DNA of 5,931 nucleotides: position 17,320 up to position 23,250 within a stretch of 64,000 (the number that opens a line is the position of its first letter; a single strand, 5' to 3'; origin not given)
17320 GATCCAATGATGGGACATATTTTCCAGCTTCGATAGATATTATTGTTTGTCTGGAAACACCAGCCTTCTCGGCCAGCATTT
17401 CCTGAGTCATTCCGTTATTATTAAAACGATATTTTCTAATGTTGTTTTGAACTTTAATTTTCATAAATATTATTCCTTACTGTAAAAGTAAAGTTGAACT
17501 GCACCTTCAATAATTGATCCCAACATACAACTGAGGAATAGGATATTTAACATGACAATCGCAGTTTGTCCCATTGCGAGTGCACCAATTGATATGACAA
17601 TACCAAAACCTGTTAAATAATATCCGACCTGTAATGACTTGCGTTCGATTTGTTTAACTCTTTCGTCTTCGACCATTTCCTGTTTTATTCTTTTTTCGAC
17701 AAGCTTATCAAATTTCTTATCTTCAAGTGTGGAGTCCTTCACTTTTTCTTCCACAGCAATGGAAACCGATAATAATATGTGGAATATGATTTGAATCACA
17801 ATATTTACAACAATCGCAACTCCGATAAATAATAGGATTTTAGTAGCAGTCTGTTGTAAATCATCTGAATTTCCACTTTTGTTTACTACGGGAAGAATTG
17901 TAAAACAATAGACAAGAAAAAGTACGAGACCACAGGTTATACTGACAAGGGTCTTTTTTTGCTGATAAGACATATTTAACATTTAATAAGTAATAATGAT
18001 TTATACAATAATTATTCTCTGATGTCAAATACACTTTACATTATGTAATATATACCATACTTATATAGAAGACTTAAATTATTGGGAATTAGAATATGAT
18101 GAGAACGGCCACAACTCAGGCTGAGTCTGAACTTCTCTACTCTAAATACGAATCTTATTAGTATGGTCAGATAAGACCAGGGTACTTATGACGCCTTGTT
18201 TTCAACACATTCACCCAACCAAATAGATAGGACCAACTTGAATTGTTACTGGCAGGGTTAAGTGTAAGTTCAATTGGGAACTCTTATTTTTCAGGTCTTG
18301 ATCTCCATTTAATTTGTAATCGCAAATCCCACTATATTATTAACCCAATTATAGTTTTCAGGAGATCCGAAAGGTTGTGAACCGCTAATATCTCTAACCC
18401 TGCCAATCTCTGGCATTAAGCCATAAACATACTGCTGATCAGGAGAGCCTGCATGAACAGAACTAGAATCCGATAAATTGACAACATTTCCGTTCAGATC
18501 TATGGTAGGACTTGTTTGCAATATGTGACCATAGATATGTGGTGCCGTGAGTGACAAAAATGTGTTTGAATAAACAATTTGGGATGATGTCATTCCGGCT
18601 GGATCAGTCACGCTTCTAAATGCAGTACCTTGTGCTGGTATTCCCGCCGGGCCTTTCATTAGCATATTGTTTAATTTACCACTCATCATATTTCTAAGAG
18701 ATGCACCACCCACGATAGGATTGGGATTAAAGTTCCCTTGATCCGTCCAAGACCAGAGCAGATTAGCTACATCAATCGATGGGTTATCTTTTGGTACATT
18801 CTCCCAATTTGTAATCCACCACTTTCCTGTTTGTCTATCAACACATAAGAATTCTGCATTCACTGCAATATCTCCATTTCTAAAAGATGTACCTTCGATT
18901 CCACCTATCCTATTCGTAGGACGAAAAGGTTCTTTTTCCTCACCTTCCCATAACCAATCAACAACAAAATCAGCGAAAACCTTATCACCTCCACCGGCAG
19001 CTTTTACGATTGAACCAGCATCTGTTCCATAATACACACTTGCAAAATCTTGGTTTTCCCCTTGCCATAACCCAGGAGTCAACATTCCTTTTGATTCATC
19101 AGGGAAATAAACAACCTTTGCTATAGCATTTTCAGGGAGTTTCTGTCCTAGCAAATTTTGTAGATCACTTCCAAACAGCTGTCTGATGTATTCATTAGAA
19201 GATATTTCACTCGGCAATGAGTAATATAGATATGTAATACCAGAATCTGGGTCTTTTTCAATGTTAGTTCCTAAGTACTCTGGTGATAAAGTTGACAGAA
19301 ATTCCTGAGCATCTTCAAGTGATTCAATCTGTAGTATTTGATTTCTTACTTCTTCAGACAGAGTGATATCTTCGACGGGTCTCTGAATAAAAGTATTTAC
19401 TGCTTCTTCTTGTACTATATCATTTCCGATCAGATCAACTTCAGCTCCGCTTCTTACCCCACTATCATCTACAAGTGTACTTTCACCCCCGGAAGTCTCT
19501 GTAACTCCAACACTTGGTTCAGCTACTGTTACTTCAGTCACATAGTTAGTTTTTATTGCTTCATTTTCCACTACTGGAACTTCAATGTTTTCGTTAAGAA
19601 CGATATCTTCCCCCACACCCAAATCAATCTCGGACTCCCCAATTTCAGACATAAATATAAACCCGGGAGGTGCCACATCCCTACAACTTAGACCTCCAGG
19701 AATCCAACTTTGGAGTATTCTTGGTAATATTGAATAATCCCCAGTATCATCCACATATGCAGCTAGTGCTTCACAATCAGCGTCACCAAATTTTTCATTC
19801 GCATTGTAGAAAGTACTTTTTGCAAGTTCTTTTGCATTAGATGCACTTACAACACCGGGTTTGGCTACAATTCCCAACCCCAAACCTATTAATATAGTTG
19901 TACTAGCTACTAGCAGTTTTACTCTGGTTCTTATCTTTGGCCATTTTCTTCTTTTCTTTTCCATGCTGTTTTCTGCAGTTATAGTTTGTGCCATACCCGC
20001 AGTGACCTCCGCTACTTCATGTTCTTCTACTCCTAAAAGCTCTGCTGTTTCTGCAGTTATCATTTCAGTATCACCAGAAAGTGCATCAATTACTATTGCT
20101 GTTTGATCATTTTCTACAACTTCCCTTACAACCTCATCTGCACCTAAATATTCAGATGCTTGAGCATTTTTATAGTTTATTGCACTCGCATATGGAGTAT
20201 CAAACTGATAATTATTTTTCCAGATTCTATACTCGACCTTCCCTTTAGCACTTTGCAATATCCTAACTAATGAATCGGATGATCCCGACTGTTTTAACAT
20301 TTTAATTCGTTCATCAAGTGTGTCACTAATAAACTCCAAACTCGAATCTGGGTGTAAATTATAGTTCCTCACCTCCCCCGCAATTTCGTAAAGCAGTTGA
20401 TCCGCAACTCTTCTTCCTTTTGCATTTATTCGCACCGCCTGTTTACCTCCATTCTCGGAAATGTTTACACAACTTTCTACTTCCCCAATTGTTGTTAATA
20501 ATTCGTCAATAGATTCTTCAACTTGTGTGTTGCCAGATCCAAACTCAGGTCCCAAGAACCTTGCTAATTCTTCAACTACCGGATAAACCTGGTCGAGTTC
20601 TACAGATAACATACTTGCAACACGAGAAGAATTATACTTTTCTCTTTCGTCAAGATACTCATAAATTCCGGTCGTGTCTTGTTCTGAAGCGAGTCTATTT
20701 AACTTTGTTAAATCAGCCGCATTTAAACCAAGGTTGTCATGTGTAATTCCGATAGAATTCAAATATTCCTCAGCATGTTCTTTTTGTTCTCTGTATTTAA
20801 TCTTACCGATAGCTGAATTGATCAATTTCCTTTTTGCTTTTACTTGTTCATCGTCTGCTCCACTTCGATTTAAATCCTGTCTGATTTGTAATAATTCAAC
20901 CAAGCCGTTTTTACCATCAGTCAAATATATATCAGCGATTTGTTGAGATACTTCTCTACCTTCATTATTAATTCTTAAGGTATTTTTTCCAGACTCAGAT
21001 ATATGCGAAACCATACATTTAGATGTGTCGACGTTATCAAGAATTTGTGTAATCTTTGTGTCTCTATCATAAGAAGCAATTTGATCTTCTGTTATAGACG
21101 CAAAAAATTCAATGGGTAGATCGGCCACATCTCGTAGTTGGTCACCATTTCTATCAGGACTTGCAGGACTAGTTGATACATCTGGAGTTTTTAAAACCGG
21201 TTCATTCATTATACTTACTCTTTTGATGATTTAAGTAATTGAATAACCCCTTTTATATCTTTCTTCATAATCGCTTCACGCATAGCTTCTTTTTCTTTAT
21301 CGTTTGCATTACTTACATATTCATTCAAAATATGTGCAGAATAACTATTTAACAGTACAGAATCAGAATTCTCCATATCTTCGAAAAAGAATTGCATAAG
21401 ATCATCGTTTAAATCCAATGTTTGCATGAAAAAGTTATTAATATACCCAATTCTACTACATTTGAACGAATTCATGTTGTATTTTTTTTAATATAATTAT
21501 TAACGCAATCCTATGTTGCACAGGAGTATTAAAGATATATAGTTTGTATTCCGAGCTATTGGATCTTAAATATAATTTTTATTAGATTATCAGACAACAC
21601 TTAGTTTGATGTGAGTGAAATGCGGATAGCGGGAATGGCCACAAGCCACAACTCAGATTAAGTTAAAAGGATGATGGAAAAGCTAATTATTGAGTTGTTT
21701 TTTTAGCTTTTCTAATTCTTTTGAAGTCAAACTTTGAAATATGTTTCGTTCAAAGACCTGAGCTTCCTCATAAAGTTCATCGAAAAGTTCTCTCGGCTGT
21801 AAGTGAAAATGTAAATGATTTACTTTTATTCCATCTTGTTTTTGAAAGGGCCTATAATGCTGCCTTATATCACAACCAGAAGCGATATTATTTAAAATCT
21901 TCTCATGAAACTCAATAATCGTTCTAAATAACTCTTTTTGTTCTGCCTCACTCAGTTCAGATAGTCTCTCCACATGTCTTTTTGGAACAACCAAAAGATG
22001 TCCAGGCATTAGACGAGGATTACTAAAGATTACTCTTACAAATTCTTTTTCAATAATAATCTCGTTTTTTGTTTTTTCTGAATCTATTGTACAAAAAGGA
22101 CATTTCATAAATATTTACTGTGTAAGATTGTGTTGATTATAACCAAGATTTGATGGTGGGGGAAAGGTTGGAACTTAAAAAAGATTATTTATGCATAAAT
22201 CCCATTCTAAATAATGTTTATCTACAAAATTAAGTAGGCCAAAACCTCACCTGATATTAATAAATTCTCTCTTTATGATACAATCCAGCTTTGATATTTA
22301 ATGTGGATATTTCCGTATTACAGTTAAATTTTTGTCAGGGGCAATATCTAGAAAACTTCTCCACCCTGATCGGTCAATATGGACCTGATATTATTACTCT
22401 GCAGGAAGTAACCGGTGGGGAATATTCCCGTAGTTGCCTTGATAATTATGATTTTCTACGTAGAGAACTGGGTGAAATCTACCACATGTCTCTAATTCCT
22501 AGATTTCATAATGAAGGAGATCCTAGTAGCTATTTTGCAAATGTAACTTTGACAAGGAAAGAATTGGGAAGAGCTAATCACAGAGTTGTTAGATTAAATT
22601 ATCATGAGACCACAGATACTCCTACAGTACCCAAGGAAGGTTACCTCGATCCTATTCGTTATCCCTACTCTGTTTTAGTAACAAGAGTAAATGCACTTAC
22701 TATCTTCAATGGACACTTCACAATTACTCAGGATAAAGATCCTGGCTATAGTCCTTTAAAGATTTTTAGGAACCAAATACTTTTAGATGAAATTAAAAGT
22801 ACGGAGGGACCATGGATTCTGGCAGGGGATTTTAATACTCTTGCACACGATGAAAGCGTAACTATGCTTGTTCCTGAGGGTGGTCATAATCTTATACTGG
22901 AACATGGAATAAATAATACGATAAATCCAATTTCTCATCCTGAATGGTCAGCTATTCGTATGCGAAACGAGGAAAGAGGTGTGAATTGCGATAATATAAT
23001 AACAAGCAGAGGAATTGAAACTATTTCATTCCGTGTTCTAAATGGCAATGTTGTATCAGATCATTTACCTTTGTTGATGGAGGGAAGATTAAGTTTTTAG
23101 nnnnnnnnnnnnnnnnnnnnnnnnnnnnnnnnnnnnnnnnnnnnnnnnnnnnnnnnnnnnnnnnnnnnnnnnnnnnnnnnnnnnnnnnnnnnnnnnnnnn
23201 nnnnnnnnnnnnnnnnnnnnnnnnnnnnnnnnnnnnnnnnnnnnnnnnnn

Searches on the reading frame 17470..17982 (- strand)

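Call 15: search_protein_families(library=pfam, proteins=[window:17470-17982:-], max_evalue=0.001)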
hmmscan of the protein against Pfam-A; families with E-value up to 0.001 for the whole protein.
window:17470-17982:- (170 aa): 1 family
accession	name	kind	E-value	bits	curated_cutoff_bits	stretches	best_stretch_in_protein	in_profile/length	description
PF20563.3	DUF6773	-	2.6e-05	24.6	27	0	100-134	2-35/163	Family of unknown function (DUF6773)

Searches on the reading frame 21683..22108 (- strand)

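Call 10: search_protein_families(library=pfam, proteins=[window:21683-22108:-], max_evalue=0.001)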
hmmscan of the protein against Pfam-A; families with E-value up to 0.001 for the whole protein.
window:21683-22108:- (141 aa): 4 families
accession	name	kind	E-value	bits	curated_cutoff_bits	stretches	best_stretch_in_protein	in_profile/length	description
PF01230.28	HIT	-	1.2e-11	45.5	21.5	1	14-106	5-95/98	HIT domain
PF11969.13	DcpS_C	-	1.1e-08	35.9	24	1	2-104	1-100/114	Scavenger mRNA decapping enzyme C-term binding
PF02744.22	GalP_UDP_tr_C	-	9.8e-05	22.6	29.2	1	12-108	26-122/165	Galactose-1-phosphate uridyl transferase, C-terminal domain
PF04677.20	CwfJ_C_1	-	0.00015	22.1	21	1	2-60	13-71/122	Protein similar to CwfJ C-terminus 1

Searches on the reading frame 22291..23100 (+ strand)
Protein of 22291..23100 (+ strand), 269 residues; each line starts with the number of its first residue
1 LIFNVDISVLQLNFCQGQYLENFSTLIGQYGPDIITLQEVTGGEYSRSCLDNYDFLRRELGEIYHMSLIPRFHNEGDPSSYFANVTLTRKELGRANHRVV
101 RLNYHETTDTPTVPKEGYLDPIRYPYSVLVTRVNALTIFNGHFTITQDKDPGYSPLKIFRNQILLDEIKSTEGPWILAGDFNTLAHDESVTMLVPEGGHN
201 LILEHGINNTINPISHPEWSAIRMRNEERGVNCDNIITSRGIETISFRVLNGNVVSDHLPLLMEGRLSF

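Call 10: search_protein_families(library=pfam, proteins=[window:22291-23100:+], max_evalue=0.001)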
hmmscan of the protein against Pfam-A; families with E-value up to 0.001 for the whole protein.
window:22291-23100:+ (269 aa): 1 family
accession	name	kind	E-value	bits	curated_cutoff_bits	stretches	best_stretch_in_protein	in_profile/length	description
PF03372.29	Exo_endo_phos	-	2e-13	51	24.5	1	21-258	20-225/225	Endonuclease/Exonuclease/phosphatase family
